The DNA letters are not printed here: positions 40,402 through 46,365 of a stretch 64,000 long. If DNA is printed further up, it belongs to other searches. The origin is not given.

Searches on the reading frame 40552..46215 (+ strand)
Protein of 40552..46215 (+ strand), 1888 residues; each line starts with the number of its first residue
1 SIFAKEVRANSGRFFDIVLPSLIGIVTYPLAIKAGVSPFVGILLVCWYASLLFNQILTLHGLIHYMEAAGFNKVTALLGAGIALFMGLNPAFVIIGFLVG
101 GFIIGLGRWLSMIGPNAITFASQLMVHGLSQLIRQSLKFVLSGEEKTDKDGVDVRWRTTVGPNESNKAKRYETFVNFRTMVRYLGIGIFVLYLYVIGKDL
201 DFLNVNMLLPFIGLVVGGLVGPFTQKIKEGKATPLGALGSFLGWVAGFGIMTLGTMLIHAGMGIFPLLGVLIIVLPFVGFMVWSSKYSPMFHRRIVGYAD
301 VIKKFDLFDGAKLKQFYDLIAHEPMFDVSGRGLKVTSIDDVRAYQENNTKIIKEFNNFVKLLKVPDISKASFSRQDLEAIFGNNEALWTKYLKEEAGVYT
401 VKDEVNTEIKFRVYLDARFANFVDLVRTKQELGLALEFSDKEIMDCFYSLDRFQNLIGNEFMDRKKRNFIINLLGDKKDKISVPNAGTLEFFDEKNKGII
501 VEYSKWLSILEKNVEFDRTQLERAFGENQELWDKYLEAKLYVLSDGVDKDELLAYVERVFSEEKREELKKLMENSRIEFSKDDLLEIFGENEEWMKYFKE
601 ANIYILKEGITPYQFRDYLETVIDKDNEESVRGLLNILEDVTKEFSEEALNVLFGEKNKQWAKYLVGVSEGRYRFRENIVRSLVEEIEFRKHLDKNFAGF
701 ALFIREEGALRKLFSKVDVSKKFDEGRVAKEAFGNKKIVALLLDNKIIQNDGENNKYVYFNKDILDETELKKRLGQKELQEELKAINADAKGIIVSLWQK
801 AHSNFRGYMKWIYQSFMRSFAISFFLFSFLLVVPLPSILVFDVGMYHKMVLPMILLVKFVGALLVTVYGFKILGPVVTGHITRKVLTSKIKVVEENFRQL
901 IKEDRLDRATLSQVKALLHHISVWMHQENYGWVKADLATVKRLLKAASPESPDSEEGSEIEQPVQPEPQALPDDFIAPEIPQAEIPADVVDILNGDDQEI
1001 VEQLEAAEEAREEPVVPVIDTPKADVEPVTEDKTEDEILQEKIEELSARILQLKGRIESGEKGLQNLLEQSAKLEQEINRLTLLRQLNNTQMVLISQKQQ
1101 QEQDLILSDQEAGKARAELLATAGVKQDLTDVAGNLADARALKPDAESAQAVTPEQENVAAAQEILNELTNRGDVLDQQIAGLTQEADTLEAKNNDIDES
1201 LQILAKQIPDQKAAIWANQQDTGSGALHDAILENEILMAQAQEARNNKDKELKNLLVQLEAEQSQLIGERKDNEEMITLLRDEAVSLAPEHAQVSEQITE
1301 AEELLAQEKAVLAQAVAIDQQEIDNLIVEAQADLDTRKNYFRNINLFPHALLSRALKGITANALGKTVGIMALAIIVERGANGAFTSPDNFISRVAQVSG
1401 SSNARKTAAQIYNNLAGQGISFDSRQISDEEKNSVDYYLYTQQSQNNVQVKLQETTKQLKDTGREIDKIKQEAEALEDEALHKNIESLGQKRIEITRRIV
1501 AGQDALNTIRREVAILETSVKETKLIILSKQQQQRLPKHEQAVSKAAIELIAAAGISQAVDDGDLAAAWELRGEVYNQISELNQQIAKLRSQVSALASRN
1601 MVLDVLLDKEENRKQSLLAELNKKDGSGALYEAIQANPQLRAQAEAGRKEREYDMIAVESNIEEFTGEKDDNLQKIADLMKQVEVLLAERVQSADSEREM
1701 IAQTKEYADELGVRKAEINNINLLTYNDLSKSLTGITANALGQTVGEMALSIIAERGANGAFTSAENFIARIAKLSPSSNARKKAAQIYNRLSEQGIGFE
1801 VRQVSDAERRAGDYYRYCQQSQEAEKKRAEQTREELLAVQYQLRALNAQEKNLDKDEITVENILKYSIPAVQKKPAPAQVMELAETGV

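Call 52: search_protein_families(library=pfam, proteins=[window:40552-46215:+], max_evalue=1)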
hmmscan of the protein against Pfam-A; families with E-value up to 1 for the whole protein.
window:40552-46215:+ (1888 aa): 3 families
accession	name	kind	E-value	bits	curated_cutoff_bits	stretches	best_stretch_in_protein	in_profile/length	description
PF14579.12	HHH_6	-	0.0001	22.9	25.6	1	1747-1774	36-63/90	Helix-hairpin-helix motif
PF07515.17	TraI_2_C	-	0.18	12.3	27.3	0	1815-1859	44-88/126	Putative conjugal transfer nickase/helicase TraI C-term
PF08001.16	CMV_US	-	0.22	11.2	23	1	1527-1580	50-94/251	CMV US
